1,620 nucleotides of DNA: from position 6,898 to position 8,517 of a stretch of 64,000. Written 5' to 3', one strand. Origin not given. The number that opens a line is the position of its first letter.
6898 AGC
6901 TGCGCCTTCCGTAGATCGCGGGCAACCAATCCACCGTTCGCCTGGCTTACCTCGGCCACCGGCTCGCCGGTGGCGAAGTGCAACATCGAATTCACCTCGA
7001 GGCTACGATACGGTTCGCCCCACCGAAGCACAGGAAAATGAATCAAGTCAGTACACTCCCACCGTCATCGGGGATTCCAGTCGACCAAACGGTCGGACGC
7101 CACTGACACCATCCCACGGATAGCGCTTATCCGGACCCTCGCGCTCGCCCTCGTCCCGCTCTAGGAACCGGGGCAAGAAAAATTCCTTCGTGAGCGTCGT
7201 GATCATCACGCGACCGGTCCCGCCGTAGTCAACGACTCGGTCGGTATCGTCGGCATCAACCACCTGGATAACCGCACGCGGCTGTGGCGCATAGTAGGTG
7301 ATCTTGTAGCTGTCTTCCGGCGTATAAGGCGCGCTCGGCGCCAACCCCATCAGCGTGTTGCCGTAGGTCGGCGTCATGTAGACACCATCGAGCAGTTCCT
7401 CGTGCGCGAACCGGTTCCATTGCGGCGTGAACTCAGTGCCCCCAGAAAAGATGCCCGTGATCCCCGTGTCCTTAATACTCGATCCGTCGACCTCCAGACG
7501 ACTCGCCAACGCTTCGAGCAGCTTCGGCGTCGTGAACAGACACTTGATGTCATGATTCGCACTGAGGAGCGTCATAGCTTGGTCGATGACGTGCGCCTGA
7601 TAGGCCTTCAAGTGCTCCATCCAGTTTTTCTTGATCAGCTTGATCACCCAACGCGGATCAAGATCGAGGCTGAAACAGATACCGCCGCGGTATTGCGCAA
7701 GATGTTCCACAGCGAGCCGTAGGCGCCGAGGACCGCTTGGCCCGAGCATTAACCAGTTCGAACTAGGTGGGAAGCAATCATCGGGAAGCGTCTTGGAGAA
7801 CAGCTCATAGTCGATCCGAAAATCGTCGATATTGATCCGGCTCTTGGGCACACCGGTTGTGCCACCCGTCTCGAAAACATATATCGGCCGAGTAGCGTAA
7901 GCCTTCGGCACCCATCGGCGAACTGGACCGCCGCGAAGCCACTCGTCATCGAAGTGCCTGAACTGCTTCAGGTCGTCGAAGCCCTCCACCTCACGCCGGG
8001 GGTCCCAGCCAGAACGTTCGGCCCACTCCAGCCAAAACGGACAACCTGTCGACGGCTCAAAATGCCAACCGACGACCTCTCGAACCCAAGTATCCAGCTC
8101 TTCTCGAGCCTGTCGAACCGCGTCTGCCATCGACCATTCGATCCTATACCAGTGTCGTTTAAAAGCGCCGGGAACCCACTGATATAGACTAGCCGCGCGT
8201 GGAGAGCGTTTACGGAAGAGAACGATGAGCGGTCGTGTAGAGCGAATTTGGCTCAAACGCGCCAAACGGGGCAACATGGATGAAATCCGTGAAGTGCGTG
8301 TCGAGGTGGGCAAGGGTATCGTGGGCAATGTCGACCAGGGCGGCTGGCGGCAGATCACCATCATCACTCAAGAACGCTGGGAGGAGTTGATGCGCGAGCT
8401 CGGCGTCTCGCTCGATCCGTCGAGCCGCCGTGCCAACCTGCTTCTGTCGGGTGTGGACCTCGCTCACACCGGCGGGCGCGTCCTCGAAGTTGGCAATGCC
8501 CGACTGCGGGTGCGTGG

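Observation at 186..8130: Five-gene operon of unknown product: adenylating enzyme, ALDH-superfamily protein, CxxC glycosyltransferase and a MacB-type ABC exporter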

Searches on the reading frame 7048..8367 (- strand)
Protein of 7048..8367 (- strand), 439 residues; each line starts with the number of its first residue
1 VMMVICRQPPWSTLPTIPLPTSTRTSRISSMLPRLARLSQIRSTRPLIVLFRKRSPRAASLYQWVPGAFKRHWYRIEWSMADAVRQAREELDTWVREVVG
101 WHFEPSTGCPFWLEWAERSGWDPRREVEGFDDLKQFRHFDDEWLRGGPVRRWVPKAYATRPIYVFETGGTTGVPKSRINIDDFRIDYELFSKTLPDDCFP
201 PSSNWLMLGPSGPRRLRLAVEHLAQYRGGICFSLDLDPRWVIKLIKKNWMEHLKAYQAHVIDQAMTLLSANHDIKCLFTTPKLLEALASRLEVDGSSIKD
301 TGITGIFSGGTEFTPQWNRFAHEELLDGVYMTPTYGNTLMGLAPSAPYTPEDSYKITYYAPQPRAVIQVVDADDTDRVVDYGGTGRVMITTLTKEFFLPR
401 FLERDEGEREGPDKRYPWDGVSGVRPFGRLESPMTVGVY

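Call 4: search_protein_families(library=pfam, proteins=[window:7048-8367:-], max_evalue=0.01)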
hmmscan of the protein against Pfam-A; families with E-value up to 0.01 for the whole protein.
window:7048-8367:- (439 aa): 1 family
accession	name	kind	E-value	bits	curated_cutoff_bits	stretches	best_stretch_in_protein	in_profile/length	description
PF00501.34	AMP-binding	-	8.8e-06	25.2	29.9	1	267-389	250-374/384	AMP-binding enzyme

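Call 5: search_protein_families(library=ncbifam, proteins=[window:7048-8130:-], max_evalue=0.01)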
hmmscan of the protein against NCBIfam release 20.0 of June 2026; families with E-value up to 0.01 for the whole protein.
window:7048-8130:- (360 aa): 2 families
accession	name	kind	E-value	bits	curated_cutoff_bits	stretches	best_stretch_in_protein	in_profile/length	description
TIGR03335.1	F390_ftsA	equivalog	8.3e-05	21.5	458.7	0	204-315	187-288/445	coenzyme F390 synthetase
TIGR01733.1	AA-adenyl-dom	subfamily_domain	0.0093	14.8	317.4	0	185-310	203-324/409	amino acid adenylation domain-containing protein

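Call 8: search_solved_structures(query=window:7048-8130:-, max_evalue=1, show_alignments=2)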
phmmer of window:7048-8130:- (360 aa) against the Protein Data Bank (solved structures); distinct sequences matched with E-value up to 1: 13.
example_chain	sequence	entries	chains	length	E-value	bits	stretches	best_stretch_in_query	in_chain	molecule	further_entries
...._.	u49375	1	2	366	1.4e-43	152.4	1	3-349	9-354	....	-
3hgu_A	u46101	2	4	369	1.5e-43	152.4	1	3-349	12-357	EhpF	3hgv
2qvz_X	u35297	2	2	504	0.042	15.9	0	75-99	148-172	4-Chlorobenzoate CoA Ligase/Synthetase | 4-Chlorobenzoate CoA Ligase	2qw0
3cw8_X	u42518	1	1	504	0.042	15.9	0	75-99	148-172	4-chlorobenzoyl CoA ligase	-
1t5d_X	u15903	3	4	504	0.044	15.8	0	75-99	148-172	4-chlorobenzoyl CoA ligase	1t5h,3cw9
3dlp_X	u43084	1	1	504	0.044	15.8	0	75-99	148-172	4-Chlorobenzoate CoA Ligase/Synthetase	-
2qvx_X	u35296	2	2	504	0.05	15.7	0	75-99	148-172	4-Chlorobenzoate CoA Ligase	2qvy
9bbn_N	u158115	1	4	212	0.12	14.4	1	209-267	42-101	Light chain of C9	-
3ahy_A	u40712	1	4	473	0.16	14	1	72-108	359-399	Beta-glucosidase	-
9loy_F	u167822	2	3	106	0.53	12.3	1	208-265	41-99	F61R2-780 light chain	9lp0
9loz_C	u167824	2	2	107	0.54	12.3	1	208-265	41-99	F61R2-780 light chain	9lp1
7unb_L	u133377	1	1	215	0.61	12.1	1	208-260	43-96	RUPA-47 Fab kappa chain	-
9xgw_B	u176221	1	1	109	0.86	11.6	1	208-261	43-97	Light chain of CS-42 Fab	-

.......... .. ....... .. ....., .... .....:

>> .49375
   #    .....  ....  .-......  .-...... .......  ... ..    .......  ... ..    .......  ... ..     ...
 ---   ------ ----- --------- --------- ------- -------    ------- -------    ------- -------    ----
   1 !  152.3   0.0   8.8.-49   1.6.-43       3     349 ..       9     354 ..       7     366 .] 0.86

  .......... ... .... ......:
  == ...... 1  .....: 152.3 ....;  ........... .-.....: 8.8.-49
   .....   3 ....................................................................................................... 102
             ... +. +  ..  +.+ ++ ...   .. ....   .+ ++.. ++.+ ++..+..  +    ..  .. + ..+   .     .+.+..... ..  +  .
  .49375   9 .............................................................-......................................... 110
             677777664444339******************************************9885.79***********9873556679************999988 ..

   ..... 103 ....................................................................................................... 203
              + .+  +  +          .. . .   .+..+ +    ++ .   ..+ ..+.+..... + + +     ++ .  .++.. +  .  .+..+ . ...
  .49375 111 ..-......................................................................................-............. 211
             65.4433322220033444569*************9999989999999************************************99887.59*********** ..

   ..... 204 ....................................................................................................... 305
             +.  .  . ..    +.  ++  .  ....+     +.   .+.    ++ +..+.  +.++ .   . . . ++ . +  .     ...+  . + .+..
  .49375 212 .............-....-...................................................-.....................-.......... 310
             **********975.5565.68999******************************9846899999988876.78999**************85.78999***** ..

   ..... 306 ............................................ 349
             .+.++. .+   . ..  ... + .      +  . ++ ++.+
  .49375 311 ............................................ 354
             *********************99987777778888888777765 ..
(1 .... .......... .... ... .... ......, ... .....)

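Call 11: find_homologous_proteins(query=window:7048-8130:-, max_evalue=0.00001)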
Query window:7048-8130:- (360 aa): 8000 proteins with E <= 0.00001 among 8000 candidates; the best 120 are listed.
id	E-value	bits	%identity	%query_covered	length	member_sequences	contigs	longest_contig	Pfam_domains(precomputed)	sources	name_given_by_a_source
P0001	1.2e-249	846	99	100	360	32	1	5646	-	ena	-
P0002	2.3e-217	739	86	100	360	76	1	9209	PF00501.35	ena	-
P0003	3.5e-217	739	86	100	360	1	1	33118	PF00501.35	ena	-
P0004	5.0e-217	738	87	100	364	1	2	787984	PF00501.35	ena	-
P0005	7.3e-217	738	86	100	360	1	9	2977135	-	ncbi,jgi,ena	-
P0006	8.5e-217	738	87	100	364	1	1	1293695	-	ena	-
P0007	1.7e-216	737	86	100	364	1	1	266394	PF00501.35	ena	-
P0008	2.7e-216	736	86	100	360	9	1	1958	PF00501.35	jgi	-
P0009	3.3e-216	736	86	100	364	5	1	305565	PF00501.35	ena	-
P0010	3.8e-216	735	86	100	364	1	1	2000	PF00501.35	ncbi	-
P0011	1.1e-215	734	86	100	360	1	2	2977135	PF00501.35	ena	-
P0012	1.3e-215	734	85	100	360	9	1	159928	PF00501.35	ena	-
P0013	2.4e-215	733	85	100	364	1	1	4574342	-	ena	-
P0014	2.4e-214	729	85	100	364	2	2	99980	PF00501.35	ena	-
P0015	3.5e-214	729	86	100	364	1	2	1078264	PF00501.35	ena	-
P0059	2.5e-202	690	80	100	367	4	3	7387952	-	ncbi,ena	-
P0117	5.4e-198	676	77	99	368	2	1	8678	PF00501.35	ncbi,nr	ncbi:MAG: hypothetical protein HY000_30750 [Planctomycetes bacterium]|nr:hypothetical protein [Planc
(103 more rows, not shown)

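Call 12: find_encoding_contigs(protein=P0005, flank=10000, max_places=3)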
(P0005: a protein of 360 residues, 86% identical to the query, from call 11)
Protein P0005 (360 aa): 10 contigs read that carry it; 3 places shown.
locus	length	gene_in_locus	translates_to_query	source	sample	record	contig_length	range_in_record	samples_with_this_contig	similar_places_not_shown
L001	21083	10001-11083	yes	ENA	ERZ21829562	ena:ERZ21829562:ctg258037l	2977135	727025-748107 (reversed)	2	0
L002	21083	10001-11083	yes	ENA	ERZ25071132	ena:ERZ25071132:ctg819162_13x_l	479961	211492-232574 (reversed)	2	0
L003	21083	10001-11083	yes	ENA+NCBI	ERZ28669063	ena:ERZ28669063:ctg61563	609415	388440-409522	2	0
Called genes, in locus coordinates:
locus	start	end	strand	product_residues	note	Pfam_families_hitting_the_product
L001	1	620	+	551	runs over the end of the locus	PF00501:AMP-binding, PF13193:AMP-binding_C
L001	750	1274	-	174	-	PF13468:Glyoxalase_3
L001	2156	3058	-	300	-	PF04909:Amidohydro_2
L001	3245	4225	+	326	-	PF00248:Aldo_ket_red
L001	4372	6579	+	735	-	PF02225:PA, PF04389:Peptidase_M28, PF04253:TFR_dimer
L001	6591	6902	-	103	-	PF03553:Na_H_antiporter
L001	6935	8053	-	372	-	PF03553:Na_H_antiporter (weak)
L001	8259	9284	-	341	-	PF13593:SBF_like, PF01758:SBF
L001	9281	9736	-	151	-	PF03473:MOSC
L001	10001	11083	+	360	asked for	-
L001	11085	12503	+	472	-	PF00171:Aldedh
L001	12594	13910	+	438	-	PF13579:Glyco_trans_4_4, PF13439:Glyco_transf_4, PF00534:Glycos_transf_1, PF13692:Glyco_trans_1_4, PF13524:Glyco_trans_1_2 (faint)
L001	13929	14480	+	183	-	PF00005:ABC_tran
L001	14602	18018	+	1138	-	PF02687:FtsX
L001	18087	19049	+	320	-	PF01564:Spermine_synth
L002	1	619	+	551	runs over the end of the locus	PF00501:AMP-binding, PF13193:AMP-binding_C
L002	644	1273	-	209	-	PF13468:Glyoxalase_3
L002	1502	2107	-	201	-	-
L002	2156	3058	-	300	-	PF04909:Amidohydro_2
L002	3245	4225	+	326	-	PF00248:Aldo_ket_red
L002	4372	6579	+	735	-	PF02225:PA, PF04389:Peptidase_M28, PF04253:TFR_dimer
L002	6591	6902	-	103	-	PF03553:Na_H_antiporter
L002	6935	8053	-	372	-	PF03553:Na_H_antiporter (weak)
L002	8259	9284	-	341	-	PF13593:SBF_like, PF01758:SBF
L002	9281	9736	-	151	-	PF03473:MOSC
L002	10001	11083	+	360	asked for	-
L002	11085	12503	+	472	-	PF00171:Aldedh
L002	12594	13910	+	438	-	PF13579:Glyco_trans_4_4, PF13439:Glyco_transf_4, PF00534:Glycos_transf_1, PF13692:Glyco_trans_1_4, PF13524:Glyco_trans_1_2 (faint)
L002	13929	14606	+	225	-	PF00005:ABC_tran, PF02463:SMC_N (faint), PF13304:AAA_21 (faint)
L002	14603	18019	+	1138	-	PF02687:FtsX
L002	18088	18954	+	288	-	PF01564:Spermine_synth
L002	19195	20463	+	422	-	PF01011:PQQ (faint), PF13360:PQQ_2, PF13570:Beta-prop_ACSF4 (faint), PF13360:PQQ_2 (weak)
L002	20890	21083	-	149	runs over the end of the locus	-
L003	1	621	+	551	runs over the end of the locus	PF00501:AMP-binding, PF13193:AMP-binding_C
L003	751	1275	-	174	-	PF13468:Glyoxalase_3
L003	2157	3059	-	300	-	PF04909:Amidohydro_2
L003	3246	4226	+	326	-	PF00248:Aldo_ket_red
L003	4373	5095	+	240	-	-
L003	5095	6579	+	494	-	PF04389:Peptidase_M28, PF04253:TFR_dimer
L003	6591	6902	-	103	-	PF03553:Na_H_antiporter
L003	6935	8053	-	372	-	PF03553:Na_H_antiporter (weak)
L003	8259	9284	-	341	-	PF13593:SBF_like, PF01758:SBF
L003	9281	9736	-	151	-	PF03473:MOSC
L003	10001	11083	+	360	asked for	-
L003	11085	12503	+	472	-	PF00171:Aldedh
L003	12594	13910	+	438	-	PF13579:Glyco_trans_4_4, PF13439:Glyco_transf_4, PF00534:Glycos_transf_1, PF13692:Glyco_trans_1_4, PF13524:Glyco_trans_1_2 (faint)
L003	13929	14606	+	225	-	PF00005:ABC_tran, PF02463:SMC_N (faint), PF13304:AAA_21 (faint)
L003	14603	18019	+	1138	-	PF02687:FtsX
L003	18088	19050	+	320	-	PF01564:Spermine_synth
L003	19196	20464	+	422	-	PF01011:PQQ (faint), PF13360:PQQ_2, PF13570:Beta-prop_ACSF4 (faint), PF13360:PQQ_2 (weak)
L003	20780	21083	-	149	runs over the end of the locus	-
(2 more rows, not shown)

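Call 13: find_encoding_contigs(protein=P0059, flank=10000, max_places=2)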
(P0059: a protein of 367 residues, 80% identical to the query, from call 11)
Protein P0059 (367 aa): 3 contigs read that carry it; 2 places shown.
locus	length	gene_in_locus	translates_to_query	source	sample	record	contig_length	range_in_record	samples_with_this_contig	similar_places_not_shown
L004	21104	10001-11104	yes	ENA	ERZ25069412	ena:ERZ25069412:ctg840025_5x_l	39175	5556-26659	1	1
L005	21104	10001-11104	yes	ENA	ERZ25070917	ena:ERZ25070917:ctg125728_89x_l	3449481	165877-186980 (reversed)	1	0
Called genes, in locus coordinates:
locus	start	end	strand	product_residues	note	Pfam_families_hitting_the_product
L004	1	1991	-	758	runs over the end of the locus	PF03460:NIR_SIR_ferr, PF01077:NIR_SIR, PF03460:NIR_SIR_ferr, PF01077:NIR_SIR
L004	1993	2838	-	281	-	PF00590:TP_methylase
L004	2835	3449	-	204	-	PF13241:NAD_binding_7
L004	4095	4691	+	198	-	PF13875:DUF4202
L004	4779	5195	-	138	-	-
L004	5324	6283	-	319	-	PF13593:SBF_like, PF01758:SBF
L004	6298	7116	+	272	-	PF00106:adh_short, PF08659:KR, PF13561:adh_short_C2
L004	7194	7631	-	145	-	PF20136:DUF6526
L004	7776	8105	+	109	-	PF01329:Pterin_4a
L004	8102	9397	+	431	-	PF03576:Peptidase_S58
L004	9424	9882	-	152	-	PF03473:MOSC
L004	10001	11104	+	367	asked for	-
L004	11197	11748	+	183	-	PF14347:DUF4399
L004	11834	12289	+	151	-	PF14347:DUF4399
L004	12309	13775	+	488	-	PF00171:Aldedh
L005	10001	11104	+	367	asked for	-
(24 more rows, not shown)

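Call 18: find_related_loci(query=A1, collection=genome_contigs, flank=10000)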
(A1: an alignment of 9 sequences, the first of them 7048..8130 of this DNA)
Query A1 (360 aa) in genome_contigs; peptide patterns used: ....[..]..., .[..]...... (x = any residue, [..] = any of these).
600 stretches matched a pattern (row limit reached: there are more); 595 encode a relative of the query (tblastn E <= 1e-3); the best 80 are kept; 80 distinct loci.
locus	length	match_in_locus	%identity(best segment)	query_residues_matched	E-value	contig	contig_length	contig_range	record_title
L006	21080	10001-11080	86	1-360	0e+0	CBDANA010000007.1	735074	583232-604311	MAG: Vicinamibacterales bacterium isolate 5fb12c80-57d0-4641-8fec-4a532d1ea914 genome assembly, contig: contig_7, whole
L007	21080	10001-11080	84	1-360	0e+0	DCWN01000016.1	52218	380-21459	MAG TPA_asm: Acidobacteria bacterium UBA2161 UBA2161_contig_3798, whole genome shotgun sequence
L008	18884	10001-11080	79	1-360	0e+0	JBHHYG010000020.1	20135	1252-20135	MAG: Acidobacteriota bacterium isolate Maj_2_bin.65 NODE_1303_length_20135_cov_6.583367, whole genome shotgun sequence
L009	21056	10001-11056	82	9-360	0e+0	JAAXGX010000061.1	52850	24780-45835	MAG: Vicinamibacteraceae bacterium isolate Plut_88874 unfiltered_Plut_88874_genomic_contig_270786, whole genome shotgun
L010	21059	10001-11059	81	8-360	0e+0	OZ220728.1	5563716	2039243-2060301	MAG: Vicinamibacterales bacterium isolate 73bbec36-abbb-48ff-8f96-0d8513c84f17 genome assembly, chromosome: 1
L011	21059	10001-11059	81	8-360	0e+0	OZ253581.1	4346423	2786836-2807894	MAG: Vicinamibacterales bacterium isolate ea6a457f-ca14-4499-b623-59ce1cb781d9 genome assembly, chromosome: 1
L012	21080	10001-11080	78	1-360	0e+0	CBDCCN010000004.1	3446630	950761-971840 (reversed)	MAG: Vicinamibacterales bacterium isolate 1d3aa380-3d16-43da-b993-60d5eb5b4b02 genome assembly, contig: contig_4, whole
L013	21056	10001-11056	80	9-360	0e+0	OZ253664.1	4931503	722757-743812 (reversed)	MAG: Vicinamibacterales bacterium isolate a9dab573-4f8c-481d-bf6a-234275a50d18 genome assembly, chromosome: 1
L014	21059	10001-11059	80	8-360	0e+0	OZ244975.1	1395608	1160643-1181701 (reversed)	MAG: Vicinamibacterales bacterium isolate 759df215-7f35-4b58-97f0-56a84cd7420d genome assembly, chromosome: 1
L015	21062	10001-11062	81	7-360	0e+0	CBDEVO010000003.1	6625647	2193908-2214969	MAG: Vicinamibacterales bacterium isolate af2fa338-4f39-4c0d-83fa-ec8062318583 genome assembly, contig: contig_3, whole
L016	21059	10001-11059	80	8-360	0e+0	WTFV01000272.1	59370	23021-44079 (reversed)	MAG: Acidobacteria bacterium isolate CO36386bin_12 NODE_332_length_59370_cov_21.470775, whole genome shotgun sequence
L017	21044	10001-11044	82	9-356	0e+0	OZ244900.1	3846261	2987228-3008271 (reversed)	MAG: Vicinamibacterales bacterium isolate 64656924-40de-4713-84ff-d23cd40eac1d genome assembly, chromosome: 1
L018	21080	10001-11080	79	1-360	0e+0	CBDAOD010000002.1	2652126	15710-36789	MAG: Vicinamibacterales bacterium isolate 1282e159-6dd2-4713-bfde-212400ec611b genome assembly, contig: contig_2, whole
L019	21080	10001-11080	79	1-360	0e+0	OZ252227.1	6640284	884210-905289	MAG: Vicinamibacterales bacterium isolate cd9bc89c-c98a-4b3d-bcbe-5a790f0e95a9 genome assembly, chromosome: 1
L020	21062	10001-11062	81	7-360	0e+0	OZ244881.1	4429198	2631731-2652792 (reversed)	MAG: Vicinamibacterales bacterium isolate 9500b09d-e89d-4900-af97-ba4a19cfec2a genome assembly, chromosome: 1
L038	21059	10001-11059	81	8-360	0e+0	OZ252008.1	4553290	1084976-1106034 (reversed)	MAG: Vicinamibacterales bacterium isolate ab35155b-1746-435f-90be-ea23bd168454 genome assembly, chromosome: 1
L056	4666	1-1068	74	5-360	0e+0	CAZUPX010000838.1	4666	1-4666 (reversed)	MAG TPA_asm: uncultured Planctomycetaceae bacterium isolate binchicken_co165_115 genome assembly, contig: k141_1665967,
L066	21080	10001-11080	72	1-360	0e+0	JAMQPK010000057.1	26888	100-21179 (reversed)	MAG: Vicinamibacterales bacterium isolate CH22 k141_20710, whole genome shotgun sequence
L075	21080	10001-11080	73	1-360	0e+0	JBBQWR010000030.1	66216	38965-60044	MAG: Pirellulales bacterium isolate Co_metawrap_2068 Cmw_2068_k141_6456735_length_66216_cov_13.9984, whole genome shotgu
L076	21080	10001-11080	73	1-360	0e+0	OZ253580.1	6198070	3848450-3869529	MAG: Acidobacteriota bacterium isolate 47452053-f15d-47d9-810f-b45a5afbde1b genome assembly, chromosome: 1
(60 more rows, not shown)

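Call 34: search_protein_representatives(protein=window:7048-8130:-)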
Query: 360 residues. Proteins with E-value up to 0.001 (for the whole library): 1486; up to 1e-10: 970; up to 1e-30: 287. The best 150 are listed.
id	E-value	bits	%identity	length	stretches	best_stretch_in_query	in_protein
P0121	4.7e-150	516.2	64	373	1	5-360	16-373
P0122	2.4e-123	428.2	77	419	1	57-287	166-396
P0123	4.6e-121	420.8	72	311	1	8-247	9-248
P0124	4.3e-116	404.4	67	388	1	4-275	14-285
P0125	1.2e-113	396.3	61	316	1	50-360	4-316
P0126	1.8e-112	392.4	67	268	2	4-194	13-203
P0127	1.5e-108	379.5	73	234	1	128-360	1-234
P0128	6.8e-103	360.9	77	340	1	154-360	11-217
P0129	5.4e-101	354.7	60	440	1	70-339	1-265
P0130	4.1e-98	345.2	65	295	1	6-238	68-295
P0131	5.1e-98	344.9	68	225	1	4-213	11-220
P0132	3.1e-96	339.0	60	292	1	40-298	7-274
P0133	4.6e-96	338.4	66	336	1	49-285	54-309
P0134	9.7e-96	337.4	57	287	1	70-360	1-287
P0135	1.3e-94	333.6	72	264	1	70-275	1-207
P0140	1.4e-90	320.3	49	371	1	13-360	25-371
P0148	3.6e-83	296.0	40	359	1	11-360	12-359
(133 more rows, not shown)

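Call 41: find_encoding_contigs(protein=P0140, flank=8000, max_places=2)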
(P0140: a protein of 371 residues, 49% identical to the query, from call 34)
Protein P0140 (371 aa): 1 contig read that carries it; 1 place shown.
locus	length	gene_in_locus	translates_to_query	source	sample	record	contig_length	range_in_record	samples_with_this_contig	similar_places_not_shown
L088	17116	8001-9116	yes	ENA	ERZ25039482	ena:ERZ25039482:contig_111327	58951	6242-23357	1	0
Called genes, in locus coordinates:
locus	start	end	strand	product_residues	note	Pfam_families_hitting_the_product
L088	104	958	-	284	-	PF03190:Thioredox_DsbH (weak), PF13098:Thioredoxin_2 (weak), PF13899:Thioredoxin_7 (weak)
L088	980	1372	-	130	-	-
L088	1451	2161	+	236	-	PF16334:DUF4964, PF17168:DUF5127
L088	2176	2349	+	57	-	PF17168:DUF5127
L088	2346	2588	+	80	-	-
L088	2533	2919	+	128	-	PF16335:GtaA_6_Hairpin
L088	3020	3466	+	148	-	PF16335:GtaA_6_Hairpin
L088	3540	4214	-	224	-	PF00271:Helicase_C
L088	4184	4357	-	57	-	-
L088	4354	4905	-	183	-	PF00270:DEAD (weak), PF04851:ResIII, PF00176:SNF2-rel_dom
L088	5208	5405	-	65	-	-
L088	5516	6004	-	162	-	-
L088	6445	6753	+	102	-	-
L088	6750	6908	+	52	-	-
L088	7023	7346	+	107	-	-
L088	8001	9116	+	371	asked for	-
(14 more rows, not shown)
